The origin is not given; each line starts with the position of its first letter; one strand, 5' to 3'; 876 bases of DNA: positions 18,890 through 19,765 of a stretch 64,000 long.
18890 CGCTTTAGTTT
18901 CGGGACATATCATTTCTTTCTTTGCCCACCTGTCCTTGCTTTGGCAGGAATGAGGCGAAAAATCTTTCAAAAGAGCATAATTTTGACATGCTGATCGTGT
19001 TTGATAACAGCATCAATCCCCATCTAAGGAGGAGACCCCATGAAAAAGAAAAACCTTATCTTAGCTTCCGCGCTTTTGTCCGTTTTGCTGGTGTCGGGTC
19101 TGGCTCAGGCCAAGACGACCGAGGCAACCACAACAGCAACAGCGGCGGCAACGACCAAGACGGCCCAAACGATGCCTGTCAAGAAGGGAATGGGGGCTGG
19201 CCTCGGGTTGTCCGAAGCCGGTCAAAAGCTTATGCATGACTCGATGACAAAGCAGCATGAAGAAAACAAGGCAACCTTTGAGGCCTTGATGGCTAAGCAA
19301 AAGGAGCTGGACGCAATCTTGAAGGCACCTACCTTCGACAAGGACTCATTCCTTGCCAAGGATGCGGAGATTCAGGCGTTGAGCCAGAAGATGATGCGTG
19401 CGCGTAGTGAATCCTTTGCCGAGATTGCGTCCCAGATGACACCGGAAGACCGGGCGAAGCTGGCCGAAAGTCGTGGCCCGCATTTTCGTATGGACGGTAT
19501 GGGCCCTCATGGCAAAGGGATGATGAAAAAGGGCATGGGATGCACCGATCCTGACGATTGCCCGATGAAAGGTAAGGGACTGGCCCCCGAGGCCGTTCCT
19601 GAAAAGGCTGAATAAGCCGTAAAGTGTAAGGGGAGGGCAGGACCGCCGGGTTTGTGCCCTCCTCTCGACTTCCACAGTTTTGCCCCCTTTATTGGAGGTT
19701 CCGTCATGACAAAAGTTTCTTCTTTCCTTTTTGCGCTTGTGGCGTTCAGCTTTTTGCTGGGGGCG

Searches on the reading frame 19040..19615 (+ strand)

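Call 41: search_protein_families(library=pfam, proteins=[window:19040-19615:+], max_evalue=0.1)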
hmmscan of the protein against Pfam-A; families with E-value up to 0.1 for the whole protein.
window:19040-19615:+ (191 aa): 3 families
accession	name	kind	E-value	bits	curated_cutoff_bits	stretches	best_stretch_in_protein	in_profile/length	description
PF13801.11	Metal_resist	-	1.1e-10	42.2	29.2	1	40-139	32-124/125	Heavy-metal resistance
PF07813.17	LTXXQ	-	0.0036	18.4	24.3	1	49-143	7-98/100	LTXXQ motif family protein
PF21827.1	New_glue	-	0.017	15.3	31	1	1-44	1-42/94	New glue protein family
